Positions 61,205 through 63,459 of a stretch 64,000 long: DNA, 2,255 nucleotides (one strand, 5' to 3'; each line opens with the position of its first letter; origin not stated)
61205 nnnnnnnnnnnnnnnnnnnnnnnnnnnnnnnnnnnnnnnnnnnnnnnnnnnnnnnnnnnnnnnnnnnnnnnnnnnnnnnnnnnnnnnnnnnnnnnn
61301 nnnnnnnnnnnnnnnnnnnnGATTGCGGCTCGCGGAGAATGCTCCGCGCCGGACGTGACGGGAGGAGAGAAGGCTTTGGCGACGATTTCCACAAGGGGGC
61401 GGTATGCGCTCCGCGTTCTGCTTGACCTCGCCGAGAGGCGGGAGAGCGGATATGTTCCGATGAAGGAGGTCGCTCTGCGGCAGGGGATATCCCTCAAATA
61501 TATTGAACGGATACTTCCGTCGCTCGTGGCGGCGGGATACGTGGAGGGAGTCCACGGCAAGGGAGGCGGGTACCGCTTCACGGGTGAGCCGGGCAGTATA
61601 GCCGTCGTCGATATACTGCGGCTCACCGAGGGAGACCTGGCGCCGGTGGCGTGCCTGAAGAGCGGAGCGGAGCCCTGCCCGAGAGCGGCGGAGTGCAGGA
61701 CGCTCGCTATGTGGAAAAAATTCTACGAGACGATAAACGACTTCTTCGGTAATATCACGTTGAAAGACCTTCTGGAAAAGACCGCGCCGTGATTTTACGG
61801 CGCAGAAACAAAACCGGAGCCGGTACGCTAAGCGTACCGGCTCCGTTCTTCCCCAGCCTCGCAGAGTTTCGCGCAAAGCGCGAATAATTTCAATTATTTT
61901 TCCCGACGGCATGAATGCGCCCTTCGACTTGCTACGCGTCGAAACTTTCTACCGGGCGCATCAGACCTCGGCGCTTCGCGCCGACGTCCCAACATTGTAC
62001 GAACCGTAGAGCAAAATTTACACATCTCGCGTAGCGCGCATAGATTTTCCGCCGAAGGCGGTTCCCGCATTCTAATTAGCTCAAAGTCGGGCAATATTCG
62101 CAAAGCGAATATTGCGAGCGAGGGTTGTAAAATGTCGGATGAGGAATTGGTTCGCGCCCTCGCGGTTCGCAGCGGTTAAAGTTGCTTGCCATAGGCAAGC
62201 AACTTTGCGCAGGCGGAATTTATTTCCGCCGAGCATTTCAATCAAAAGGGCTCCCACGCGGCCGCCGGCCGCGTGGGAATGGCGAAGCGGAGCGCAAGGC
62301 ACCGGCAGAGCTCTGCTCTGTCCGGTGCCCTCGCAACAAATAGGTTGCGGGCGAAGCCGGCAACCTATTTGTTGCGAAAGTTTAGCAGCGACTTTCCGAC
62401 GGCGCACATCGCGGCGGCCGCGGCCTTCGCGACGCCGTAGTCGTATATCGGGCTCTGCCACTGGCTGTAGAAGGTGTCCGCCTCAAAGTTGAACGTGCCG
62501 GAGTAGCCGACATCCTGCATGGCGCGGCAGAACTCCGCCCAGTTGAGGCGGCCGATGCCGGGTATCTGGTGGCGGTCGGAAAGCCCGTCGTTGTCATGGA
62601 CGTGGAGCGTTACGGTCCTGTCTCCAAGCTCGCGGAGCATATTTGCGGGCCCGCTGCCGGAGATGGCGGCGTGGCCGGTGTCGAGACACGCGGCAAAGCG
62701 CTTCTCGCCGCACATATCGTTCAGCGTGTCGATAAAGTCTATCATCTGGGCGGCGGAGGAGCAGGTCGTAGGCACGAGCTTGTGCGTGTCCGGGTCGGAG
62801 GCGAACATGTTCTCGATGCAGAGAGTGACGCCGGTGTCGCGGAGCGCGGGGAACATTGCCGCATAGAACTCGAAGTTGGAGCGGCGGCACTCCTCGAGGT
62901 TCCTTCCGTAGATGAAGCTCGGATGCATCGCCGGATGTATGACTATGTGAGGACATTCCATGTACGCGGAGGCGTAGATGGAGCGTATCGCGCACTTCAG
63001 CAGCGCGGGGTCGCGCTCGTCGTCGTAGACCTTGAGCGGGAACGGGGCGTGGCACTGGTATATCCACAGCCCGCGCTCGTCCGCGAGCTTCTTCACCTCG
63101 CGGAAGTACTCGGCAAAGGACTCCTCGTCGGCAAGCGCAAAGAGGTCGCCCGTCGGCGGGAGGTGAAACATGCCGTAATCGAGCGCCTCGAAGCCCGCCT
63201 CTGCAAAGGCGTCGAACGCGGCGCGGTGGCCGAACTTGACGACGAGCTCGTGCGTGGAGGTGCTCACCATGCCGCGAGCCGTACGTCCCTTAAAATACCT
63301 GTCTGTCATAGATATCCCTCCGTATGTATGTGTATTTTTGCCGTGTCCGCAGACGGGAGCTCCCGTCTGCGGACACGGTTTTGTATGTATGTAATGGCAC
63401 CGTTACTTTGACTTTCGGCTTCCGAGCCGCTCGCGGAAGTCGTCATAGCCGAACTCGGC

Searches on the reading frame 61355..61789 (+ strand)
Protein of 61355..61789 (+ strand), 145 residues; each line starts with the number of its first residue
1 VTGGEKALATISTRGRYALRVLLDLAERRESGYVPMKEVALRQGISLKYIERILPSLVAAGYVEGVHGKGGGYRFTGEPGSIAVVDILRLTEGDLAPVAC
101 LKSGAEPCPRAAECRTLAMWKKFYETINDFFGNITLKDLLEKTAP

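Call 33: search_protein_families(library=ncbifam, proteins=[window:61355-61789:+])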
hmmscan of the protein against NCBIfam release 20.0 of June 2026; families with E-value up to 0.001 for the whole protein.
window:61355-61789:+ (145 aa): 8 families
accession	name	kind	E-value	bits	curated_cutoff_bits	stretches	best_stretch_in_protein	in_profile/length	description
TIGR00738.1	rrf2_super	superfamily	4e-36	123.8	73.3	1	11-140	3-131/132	Rrf2 family transcriptional regulator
TIGR02010.1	IscR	equivalog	7.1e-30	103.6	207.55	1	11-142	3-132/135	Fe-S cluster assembly transcriptional regulator IscR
NF008110.0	PRK10857.1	equivalog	3.7e-24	85.4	275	1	11-141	3-131/164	Fe-S cluster assembly transcriptional regulator IscR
NF047409.1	Cys_reg_CymR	equivalog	3.7e-23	82.2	195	1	11-142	3-126/139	cysteine metabolism transcriptional regulator CymR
NF008886.0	PRK11920.1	equivalog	1.6e-15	57.1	193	1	13-141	5-132/153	iron-responsive transcriptional regulator RirA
TIGR02944.1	suf_reg_Xantho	equivalog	1.3e-14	54.7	110.65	1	11-139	4-130/130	SUF system Fe-S cluster assembly regulator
NF008240.0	PRK11014.1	equivalog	6.8e-11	42.4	182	1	16-144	8-132/141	nitric oxide-sensing transcriptional repressor NsrR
NF041852.1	trans_reg_HypR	equivalog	0.00077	19.5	180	0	37-143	26-136/139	redox-sensitive transcriptional regulator HypR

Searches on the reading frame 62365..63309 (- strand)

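Call 33: search_protein_families(library=ncbifam, proteins=[window:62365-63309:-])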
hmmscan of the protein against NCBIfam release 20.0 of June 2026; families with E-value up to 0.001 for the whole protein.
window:62365-63309:- (314 aa): 6 families
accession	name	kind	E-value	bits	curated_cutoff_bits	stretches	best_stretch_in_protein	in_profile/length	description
NF041277.1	coba_remo_CbiR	equivalog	6.2e-14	52.1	105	1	195-276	152-233/249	cobamide remodeling phosphodiesterase CbiR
NF007360.0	PRK09856.1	equivalog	1.6e-08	34.4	305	1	189-281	161-252/276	fructoselysine 3-epimerase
TIGR04379.1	myo_inos_iolE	equivalog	6.8e-07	29.1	290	1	189-239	161-211/290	myo-inosose-2 dehydratase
TIGR03234.1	OH-pyruv-isom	equivalog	2.2e-06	27.2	353.45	1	154-276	130-239/254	hydroxypyruvate isomerase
NF051856.1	PsicseEpim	equivalog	6.9e-06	26.1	300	1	186-274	163-242/287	D-psicose 3-epimerase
NF041099.2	keto_glucon_epim_IolO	equivalog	4.8e-05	22.8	300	1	198-276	172-245/269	5-keto-L-gluconate epimerase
